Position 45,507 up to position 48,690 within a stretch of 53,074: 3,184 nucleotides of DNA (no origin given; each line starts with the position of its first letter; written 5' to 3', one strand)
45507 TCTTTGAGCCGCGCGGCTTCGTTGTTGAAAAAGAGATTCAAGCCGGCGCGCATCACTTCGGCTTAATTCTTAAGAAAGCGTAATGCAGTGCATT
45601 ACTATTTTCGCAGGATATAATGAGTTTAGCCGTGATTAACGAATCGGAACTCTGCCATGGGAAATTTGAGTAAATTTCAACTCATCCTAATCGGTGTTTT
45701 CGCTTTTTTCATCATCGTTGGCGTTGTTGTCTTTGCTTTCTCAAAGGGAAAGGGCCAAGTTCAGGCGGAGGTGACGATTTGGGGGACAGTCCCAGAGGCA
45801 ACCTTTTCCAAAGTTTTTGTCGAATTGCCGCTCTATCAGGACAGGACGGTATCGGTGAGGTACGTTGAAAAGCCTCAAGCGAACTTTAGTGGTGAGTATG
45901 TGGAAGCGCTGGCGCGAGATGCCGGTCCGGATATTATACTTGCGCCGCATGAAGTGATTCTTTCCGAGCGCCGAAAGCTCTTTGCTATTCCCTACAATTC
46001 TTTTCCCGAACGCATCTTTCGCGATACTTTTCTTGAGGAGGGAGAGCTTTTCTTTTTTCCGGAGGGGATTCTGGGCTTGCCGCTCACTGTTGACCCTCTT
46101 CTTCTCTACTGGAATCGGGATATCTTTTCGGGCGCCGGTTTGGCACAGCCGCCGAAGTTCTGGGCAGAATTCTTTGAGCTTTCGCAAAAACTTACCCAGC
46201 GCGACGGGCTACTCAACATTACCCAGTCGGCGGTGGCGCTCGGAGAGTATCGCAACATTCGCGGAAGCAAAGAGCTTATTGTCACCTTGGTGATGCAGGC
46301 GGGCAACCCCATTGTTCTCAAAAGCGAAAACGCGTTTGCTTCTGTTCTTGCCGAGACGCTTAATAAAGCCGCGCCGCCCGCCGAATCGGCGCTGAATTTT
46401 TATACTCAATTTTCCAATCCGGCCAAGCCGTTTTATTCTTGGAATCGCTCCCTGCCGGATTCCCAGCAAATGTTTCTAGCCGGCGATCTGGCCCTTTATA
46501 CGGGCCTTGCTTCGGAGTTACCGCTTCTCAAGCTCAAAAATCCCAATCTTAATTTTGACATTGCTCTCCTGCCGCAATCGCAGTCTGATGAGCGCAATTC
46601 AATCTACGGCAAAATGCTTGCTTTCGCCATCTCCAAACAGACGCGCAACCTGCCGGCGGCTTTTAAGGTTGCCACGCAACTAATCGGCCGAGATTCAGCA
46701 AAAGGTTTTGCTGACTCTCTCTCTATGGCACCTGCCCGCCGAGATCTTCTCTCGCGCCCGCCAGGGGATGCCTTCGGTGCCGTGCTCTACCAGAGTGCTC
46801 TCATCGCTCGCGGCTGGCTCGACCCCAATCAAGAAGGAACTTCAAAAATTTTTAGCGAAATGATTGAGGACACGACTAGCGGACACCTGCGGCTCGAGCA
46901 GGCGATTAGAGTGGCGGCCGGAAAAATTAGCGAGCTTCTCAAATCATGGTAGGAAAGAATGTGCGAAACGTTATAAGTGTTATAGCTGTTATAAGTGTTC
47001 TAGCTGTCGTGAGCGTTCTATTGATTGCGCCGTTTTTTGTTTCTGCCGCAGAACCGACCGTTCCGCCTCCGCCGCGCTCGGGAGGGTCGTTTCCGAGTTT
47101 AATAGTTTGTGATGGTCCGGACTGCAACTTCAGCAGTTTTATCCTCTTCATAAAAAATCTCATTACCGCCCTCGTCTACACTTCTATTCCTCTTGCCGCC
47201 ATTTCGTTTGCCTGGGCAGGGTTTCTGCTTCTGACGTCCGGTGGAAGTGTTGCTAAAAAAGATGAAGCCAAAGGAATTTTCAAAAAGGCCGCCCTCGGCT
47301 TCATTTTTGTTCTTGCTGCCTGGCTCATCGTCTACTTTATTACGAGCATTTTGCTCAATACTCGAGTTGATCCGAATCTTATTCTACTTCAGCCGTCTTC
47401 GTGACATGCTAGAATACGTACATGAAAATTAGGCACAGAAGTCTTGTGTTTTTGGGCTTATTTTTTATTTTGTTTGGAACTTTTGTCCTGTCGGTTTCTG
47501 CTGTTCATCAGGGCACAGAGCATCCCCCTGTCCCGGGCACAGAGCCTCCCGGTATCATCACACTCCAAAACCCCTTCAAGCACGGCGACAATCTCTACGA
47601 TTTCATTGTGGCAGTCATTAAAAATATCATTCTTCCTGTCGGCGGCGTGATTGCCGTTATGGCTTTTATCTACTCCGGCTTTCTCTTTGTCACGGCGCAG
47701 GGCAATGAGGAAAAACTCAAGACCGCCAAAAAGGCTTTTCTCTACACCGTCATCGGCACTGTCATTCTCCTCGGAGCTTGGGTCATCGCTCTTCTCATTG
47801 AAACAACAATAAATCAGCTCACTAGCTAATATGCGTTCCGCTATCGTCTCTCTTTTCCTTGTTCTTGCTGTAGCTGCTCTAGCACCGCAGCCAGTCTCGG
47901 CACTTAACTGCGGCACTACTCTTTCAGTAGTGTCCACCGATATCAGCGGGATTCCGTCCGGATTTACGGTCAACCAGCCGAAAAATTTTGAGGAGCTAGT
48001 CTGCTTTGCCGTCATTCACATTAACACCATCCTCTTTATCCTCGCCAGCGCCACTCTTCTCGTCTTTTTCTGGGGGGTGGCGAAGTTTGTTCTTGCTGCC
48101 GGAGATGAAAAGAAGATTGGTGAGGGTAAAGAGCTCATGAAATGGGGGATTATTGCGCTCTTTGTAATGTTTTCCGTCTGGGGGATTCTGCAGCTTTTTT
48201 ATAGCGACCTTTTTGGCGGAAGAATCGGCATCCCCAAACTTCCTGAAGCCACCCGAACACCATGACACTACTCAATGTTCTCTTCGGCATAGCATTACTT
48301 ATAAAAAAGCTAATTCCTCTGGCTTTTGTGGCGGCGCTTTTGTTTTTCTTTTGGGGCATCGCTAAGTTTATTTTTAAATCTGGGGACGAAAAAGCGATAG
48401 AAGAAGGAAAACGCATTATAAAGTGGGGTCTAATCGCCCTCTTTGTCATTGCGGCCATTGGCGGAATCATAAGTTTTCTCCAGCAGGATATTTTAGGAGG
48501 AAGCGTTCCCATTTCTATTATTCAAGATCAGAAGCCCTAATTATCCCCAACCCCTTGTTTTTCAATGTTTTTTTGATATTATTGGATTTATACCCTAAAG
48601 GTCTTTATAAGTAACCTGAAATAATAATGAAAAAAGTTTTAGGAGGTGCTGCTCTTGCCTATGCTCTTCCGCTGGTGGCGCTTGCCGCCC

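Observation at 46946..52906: Six tandem VirB2/TrbC-like pilin paralogs converging on a GC-rich module (SLT-domain polytopic protein, SPFH protein) bounded by an atypical tRNA-Leu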

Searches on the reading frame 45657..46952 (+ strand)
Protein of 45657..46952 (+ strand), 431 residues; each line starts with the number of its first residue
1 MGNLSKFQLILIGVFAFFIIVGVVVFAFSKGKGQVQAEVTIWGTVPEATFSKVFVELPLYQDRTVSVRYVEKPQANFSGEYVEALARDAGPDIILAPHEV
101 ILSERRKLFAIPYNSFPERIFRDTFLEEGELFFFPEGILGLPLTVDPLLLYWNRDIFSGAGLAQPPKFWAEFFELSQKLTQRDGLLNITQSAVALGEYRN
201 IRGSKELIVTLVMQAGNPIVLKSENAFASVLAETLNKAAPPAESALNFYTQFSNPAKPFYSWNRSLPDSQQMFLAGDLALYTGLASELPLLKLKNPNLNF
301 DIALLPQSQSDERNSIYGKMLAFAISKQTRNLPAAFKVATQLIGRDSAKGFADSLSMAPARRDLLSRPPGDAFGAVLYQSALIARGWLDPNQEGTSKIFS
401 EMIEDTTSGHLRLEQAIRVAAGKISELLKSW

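Call 4: search_protein_families(library=pfam, proteins=[window:45657-46952:+], max_evalue=1)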
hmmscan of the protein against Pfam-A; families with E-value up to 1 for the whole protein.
window:45657-46952:+ (431 aa): 2 families
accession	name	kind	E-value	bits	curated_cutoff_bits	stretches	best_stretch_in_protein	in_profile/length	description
PF13416.11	SBP_bac_8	-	1.3e-10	42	27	1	137-364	82-265/279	Bacterial extracellular solute-binding protein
PF01547.30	SBP_bac_1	-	3.8e-07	30.8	26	1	134-340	96-298/307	Bacterial extracellular solute-binding protein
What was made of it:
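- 45657..46952 (+): Membrane-anchored solute-binding protein (SBP_bac_8/SBP_bac_1, sugar type). It is the first gene of the pilin operon, and its stop codon overlaps the start of pilin p1 by 7 nt. Pfam 42.0 and 30.8 bits, above the cut-offs (call 4).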

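Call 5: search_protein_families(library=ncbifam, proteins=[window:45657-46952:+], max_evalue=1)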
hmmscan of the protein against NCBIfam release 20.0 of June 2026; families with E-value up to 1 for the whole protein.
window:45657-46952:+ (431 aa): 4 families
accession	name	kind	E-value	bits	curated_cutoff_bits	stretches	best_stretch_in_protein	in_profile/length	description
NF007011.0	PRK09474.1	equivalog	0.0003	19.7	291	1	61-182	55-168/396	maltose/maltodextrin ABC transporter substrate-binding protein MalE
NF008211.0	PRK10974.1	equivalog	0.0031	16.1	411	1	140-181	140-183/439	sn-glycerol-3-phosphate ABC transporter substrate-binding protein UgpB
NF053763.1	ABCarbgalBndGanS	equivalog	0.034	12.9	700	1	63-183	64-180/420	galactooligosaccharide ABC transporter substrate-binding protein GanS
TIGR03850.1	bind_CPR_0540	equivalog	0.068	11.8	299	1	141-181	154-193/437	carbohydrate ABC transporter substrate-binding protein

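Call 64: find_related_loci(query=A5, collection=genome_contigs, flank=10000)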
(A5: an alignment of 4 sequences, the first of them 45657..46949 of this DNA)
Query A5 (431 aa) in genome_contigs; peptide patterns used: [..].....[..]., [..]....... (x = any residue, [..] = any of these).
599 stretches matched a pattern (row limit reached: there are more); 416 encode a relative of the query (tblastn E <= 1e-3); the best 80 are kept; 80 distinct loci.
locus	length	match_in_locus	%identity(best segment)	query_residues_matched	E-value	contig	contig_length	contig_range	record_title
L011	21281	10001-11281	53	3-429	6e-152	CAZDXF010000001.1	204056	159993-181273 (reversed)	MAG TPA_asm: uncultured Candidatus Saccharibacteria bacterium isolate SRP329715_co1_365 genome assembly, contig: NODE_38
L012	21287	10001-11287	48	1-428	1e-146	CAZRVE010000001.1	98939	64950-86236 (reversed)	MAG TPA_asm: uncultured Candidatus Saccharibacteria bacterium isolate SRP302447_co1_195 genome assembly, contig: NODE_74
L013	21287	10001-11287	52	5-429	2e-143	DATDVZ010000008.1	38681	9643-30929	MAG TPA_asm: Candidatus Paceibacterota bacterium isolate SMAG_U8097 k141_1493227, whole genome shotgun sequence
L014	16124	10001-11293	49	3-429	3e-141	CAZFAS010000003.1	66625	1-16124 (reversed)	MAG TPA_asm: uncultured Candidatus Saccharibacteria bacterium isolate SRP278252_co2_162 genome assembly, contig: NODE_66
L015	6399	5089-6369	48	3-429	2e-141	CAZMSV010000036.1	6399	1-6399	MAG TPA_asm: uncultured Candidatus Saccharibacteria bacterium isolate SRP128246_co1_548 genome assembly, contig: NODE_33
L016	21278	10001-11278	48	4-429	2e-139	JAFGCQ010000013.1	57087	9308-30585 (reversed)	MAG: Candidatus Zambryskiibacteriota bacterium isolate Zod_Metabat.1126 k87_6243611, whole genome shotgun sequence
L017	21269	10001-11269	48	4-426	4e-139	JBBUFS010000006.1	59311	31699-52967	MAG: Patescibacteria group bacterium isolate H43-bin098_1 H43_bin098_1_000000000006, whole genome shotgun sequence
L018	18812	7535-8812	47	4-429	1e-138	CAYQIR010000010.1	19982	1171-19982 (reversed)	MAG TPA_asm: uncultured Candidatus Saccharibacteria bacterium isolate binchicken_co38_1169 genome assembly, contig: NODE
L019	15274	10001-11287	48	1-428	3e-138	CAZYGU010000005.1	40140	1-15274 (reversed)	MAG TPA_asm: uncultured Candidatus Saccharibacteria bacterium isolate SRP278252_co2_822 genome assembly, contig: NODE_18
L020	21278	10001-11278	47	3-428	2e-137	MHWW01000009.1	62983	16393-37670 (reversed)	MAG: Candidatus Zambryskibacteria bacterium RIFOXYC1_FULL_39_10 rifoxyc1_full_scaffold_195, whole genome shotgun sequenc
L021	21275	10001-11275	48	4-428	2e-137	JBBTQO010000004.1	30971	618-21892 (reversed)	MAG: Patescibacteria group bacterium isolate H43-bin019_1 H43_bin019_1_000000000004, whole genome shotgun sequence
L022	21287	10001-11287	45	3-431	6e-136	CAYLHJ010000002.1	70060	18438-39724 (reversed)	MAG TPA_asm: uncultured Candidatus Saccharibacteria bacterium isolate SRP287051_co2_172 genome assembly, contig: NODE_87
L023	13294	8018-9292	47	4-428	1e-135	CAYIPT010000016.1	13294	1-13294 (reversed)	MAG TPA_asm: uncultured Candidatus Saccharibacteria bacterium isolate ERP119705_co3_333 genome assembly, contig: NODE_55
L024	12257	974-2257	49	4-430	1e-135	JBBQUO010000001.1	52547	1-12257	MAG: Candidatus Paceibacteria bacterium isolate Co_metawrap_1931 Cmw_1931_k141_13056288_length_52547_cov_10.0000, whole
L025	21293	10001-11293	47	1-429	2e-134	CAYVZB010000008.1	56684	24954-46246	MAG TPA_asm: uncultured Candidatus Saccharibacteria bacterium isolate SRP135725_co1_493 genome assembly, contig: NODE_42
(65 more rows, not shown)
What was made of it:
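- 416 relatives were confirmed and 80 loci were kept (call 64).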

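Call 80: search_solved_structures(query=A5, max_evalue=0.001)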
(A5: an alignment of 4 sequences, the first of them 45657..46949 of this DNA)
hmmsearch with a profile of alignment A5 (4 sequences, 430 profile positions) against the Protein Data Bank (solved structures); distinct sequences matched with E-value up to 0.001: 26.
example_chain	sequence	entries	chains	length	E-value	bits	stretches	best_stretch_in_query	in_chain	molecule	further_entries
4qrz_A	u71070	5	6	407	3.5e-12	49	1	62-182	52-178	ABC-TYPE SUGAR TRANSPORTER | ABC transporter, substrate binding protein (Sugar)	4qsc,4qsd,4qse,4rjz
4r9f_A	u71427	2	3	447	2.6e-11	46.1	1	63-309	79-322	MBP1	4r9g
1eu8_A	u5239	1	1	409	5.5e-08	35.2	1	137-179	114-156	TREHALOSE/MALTOSE BINDING PROTEIN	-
6jam_A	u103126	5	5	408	2.1e-07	33.3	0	84-178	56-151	ABC transporter, periplasmic substrate-binding protein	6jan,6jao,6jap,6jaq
6jal_A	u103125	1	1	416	2.2e-07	33.2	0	84-178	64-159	ABC transporter, periplasmic substrate-binding protein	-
6jaz_A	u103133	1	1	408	3.5e-07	32.5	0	84-178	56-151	ABC transporter, periplasmic substrate-binding protein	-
6j9w_A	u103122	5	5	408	5.7e-07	31.9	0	84-178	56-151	ABC transporter, periplasmic substrate-binding protein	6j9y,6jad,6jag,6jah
5ci5_A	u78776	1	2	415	6e-07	31.8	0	239-428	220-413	Extracellular solute-binding protein family 1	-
6jar_A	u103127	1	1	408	6.7e-07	31.6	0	115-178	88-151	ABC transporter, periplasmic substrate-binding protein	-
6jb0_A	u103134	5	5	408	1.1e-06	30.9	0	84-178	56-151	ABC transporter, periplasmic substrate-binding protein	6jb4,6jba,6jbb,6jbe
9p0x_T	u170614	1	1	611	1.9e-06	30.1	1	6-181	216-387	Tissue factor,Maltose/maltodextrin-binding periplasmic protein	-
5u2p_A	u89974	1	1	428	5.5e-06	28.6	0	272-365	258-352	Sugar ABC transporter substrate-binding protein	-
6jai_A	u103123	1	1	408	7.7e-06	28.1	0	84-178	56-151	ABC transporter, periplasmic substrate-binding protein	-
3jzj_A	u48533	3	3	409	1.1e-05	27.7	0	38-185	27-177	Acarbose/maltose binding protein GacH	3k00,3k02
3k01_A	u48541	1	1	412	1.3e-05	27.4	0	52-185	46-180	Acarbose/maltose binding protein GacH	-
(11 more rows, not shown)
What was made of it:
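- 45657..46952 (+): The closest solved structures are sugar and maltose ABC binding proteins (call 80).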

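Call 87: search_protein_families(library=phrogs, proteins=[window:45657-46952:+], max_evalue=0.01)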
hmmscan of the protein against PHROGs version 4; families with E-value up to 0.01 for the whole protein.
window:45657-46952:+ (431 aa): 0 families

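Call 88: search_protein_families(library=padloc, proteins=[window:45657-46952:+], max_evalue=0.01)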
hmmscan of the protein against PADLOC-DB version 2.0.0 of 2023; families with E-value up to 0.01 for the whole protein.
window:45657-46952:+ (431 aa): 0 families

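Call 96: search_protein_families(library=pfam, alignment_id=A7, max_evalue=0.00001)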
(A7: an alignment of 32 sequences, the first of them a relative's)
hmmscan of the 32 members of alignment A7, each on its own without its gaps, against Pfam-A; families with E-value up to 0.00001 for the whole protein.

A. member 1, L061:19353-20858:- (501 aa): 5 families
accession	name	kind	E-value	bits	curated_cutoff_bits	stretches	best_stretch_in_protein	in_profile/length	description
PF00009.33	GTP_EFTU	-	1.3e-39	136.2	26.5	1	13-176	4-184/188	Elongation factor Tu GTP binding domain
PF11987.13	IF-2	-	8.2e-23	81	27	1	281-392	9-114/117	Translation-initiation factor 2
PF22042.2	EF-G_D2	-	6.3e-12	45.9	27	1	191-269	2-83/84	Elongation factor G domain 2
PF01926.29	MMR_HSR1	-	7.9e-12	45.7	21.9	1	15-125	2-113/113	50S ribosome-binding GTPase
PF03144.31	GTP_EFTU_D2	-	3.9e-06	27.6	30.3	0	427-478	2-55/73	Elongation factor Tu domain 2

B. families by the number of members that match (of 32 scanned): 93 families (the first 25 are shown)
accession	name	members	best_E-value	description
PF00009.33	GTP_EFTU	2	1.3e-39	Elongation factor Tu GTP binding domain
PF03144.31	GTP_EFTU_D2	2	2.9e-13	Elongation factor Tu domain 2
PF22042.2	EF-G_D2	2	6.3e-12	Elongation factor G domain 2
PF00133.28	tRNA-synt_1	1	6e-127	tRNA synthetases class I (I, L, M and V)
PF00152.25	tRNA-synt_2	1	8e-109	tRNA synthetases class II (D, K and N)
PF00749.27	tRNA-synt_1c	1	2e-87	tRNA synthetases class I (E and Q), catalytic domain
PF07724.20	AAA_2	1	1.4e-72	AAA domain (Cdc48 subfamily)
PF00224.27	PK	1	1.4e-72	Pyruvate kinase, barrel domain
PF00496.27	SBP_bac_5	1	5.2e-66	Bacterial extracellular solute-binding proteins, family 5 Middle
PF03023.19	MurJ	1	1.9e-65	Lipid II flippase MurJ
PF01380.27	SIS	1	3.7e-52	SIS domain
PF00905.27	Transpeptidase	1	2.5e-51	Penicillin binding protein transpeptidase domain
PF00689.26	Cation_ATPase_C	1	3.8e-42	Cation transporting ATPase, C-terminus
PF21018.2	BipA_C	1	4.6e-42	TypA/BipA C-terminal domain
PF00122.25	E1-E2_ATPase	1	7.5e-42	E1-E2 ATPase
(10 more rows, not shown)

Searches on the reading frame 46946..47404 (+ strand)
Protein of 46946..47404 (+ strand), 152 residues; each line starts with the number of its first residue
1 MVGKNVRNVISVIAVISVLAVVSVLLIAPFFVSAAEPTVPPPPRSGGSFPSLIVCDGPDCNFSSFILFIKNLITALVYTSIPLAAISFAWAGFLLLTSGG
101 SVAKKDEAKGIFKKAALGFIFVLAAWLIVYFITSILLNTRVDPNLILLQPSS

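Call 4: search_protein_families(library=pfam, proteins=[window:46946-47404:+], max_evalue=1)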
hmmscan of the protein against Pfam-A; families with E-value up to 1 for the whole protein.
window:46946-47404:+ (152 aa): 1 family
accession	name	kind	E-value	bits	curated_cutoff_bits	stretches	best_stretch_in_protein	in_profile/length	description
PF18895.5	T4SS_pilin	-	1.1e-08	35.5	26.6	1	69-132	9-71/71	Type IV secretion system pilin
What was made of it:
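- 46946..47404 (+): Pilin p1 (152 aa). It has a long signal peptide, a Cys pair (CDGPDC) and a divergent two-helix core. PF18895 35.5 bits (call 4).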

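Call 5: search_protein_families(library=ncbifam, proteins=[window:46946-47404:+], max_evalue=1)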
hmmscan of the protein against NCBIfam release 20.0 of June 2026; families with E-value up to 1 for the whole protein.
window:46946-47404:+ (152 aa): 1 family
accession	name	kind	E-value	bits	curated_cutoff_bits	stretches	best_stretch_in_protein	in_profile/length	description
NF045849.1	ICE_MMCAP2_0565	equivalog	0.13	12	40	1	79-135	23-79/80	Mbov_0395 family pilin-like conjugal transfer protein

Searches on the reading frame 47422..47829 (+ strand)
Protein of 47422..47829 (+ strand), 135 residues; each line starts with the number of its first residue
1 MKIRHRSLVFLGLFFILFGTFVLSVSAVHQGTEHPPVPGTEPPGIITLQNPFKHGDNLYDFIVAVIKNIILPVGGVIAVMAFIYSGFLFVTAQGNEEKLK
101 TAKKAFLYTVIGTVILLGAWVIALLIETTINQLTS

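Call 4: search_protein_families(library=pfam, proteins=[window:47422-47829:+], max_evalue=1)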
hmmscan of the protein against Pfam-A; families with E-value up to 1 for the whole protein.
window:47422-47829:+ (135 aa): 7 families
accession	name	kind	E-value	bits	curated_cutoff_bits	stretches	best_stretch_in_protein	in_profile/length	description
PF18895.5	T4SS_pilin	-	8.8e-09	35.8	26.6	1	66-123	12-68/71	Type IV secretion system pilin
PF04956.18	TrbC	-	1.9e-05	25.2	27.9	1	56-123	35-95/98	TrbC/VIRB2 pilin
PF05987.18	DUF898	-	0.0046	16.5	28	1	50-133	169-252/336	Bacterial protein of unknown function (DUF898)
PF23396.1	DUF7103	-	0.021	15.3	27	1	76-122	36-81/159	Family of unknown function (DUF7103)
PF02308.21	MgtC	-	0.037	14.8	31.4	1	74-127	51-105/121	MgtC family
PF21103.3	PH1_SSRP1-like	-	0.19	12.1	27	1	45-67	60-82/130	SSRP1 PH domain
PF02656.20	DUF202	-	0.83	10.6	23.4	0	80-123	18-62/68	Domain of unknown function (DUF202)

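Call 5: search_protein_families(library=ncbifam, proteins=[window:47422-47829:+], max_evalue=1)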
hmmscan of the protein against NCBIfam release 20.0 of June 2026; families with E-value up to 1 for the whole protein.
window:47422-47829:+ (135 aa): 1 family
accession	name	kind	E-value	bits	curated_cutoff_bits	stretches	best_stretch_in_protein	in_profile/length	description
NF045849.1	ICE_MMCAP2_0565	equivalog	1.9e-07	30.7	40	1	63-130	13-80/80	Mbov_0395 family pilin-like conjugal transfer protein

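Call 87: search_protein_families(library=phrogs, proteins=[window:47422-47829:+], max_evalue=0.01)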
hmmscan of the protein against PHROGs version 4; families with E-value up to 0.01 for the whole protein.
window:47422-47829:+ (135 aa): 0 families

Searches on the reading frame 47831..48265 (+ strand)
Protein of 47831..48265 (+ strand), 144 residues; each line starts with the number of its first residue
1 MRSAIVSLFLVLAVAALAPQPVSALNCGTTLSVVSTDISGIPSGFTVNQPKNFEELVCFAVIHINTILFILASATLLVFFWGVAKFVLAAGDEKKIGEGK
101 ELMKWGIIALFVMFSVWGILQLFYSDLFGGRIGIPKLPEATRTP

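Call 4: search_protein_families(library=pfam, proteins=[window:47831-48265:+], max_evalue=1)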
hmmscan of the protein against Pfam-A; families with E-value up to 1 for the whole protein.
window:47831-48265:+ (144 aa): 1 family
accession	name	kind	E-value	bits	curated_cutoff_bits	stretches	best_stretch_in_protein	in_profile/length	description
PF18895.5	T4SS_pilin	-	9.2e-08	32.5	26.6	1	67-123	15-71/71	Type IV secretion system pilin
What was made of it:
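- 47831..48265 (+): Pilin p3 (144 aa). It has a signal peptide, a Cys pair and the FFWG motif. PF18895 32.5 bits (call 4).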

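Call 5: search_protein_families(library=ncbifam, proteins=[window:47831-48265:+], max_evalue=1)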
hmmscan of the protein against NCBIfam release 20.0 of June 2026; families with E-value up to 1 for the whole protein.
window:47831-48265:+ (144 aa): 1 family
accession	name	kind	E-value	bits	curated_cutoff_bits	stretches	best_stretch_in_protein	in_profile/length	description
NF045849.1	ICE_MMCAP2_0565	equivalog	0.00021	20.9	40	1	64-125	17-78/80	Mbov_0395 family pilin-like conjugal transfer protein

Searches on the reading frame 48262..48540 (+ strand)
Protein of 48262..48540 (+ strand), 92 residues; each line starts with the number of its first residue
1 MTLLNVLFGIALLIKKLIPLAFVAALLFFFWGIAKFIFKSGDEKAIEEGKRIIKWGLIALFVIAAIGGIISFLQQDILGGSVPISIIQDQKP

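Call 4: search_protein_families(library=pfam, proteins=[window:48262-48540:+], max_evalue=1)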
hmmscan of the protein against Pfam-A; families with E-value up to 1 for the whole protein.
window:48262-48540:+ (92 aa): 7 families
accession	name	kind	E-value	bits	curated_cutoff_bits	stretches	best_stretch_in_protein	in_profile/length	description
PF18895.5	T4SS_pilin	-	3e-07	30.9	26.6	1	19-73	18-71/71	Type IV secretion system pilin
PF04138.20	GtrA_DPMS_TM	-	0.0018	18.9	26.1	1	8-75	24-87/117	GtrA/DPMS, transmembrane domain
PF14256.11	YwiC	-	0.01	16.5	25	1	1-77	10-82/126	YwiC-like protein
PF03814.21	KdpA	-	0.077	11.6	22.6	1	14-62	170-218/548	Potassium-transporting ATPase A subunit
PF07916.16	TraG_N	-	0.4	10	36.1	1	18-68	28-75/462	TraG-like protein, N-terminal region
PF14055.11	NVEALA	-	0.63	10.2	27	1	50-77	1-28/62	NVEALA protein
PF02366.24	PMT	-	0.64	10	22.7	1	2-73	169-235/245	Dolichyl-phosphate-mannose-protein mannosyltransferase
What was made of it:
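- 48262..48540 (+): Pilin p4 (92 aa), FFWG type. It has no signal peptide here, although its orthologues do. PF18895 30.9 bits (call 4).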

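Call 5: search_protein_families(library=ncbifam, proteins=[window:48262-48540:+], max_evalue=1)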
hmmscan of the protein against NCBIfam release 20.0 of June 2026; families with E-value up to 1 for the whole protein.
window:48262-48540:+ (92 aa): 3 families
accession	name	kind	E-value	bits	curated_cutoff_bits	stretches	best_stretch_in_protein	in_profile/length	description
NF045849.1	ICE_MMCAP2_0565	equivalog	0.0025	17.5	40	1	18-73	21-76/80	Mbov_0395 family pilin-like conjugal transfer protein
TIGR03943.1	TIGR03943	equivalog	0.0052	16.2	88.8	1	15-69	11-70/221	TIGR03943 family putative permease subunit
NF010225.0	PRK13681.1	equivalog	0.09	12.9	57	1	51-69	2-20/35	protein YohO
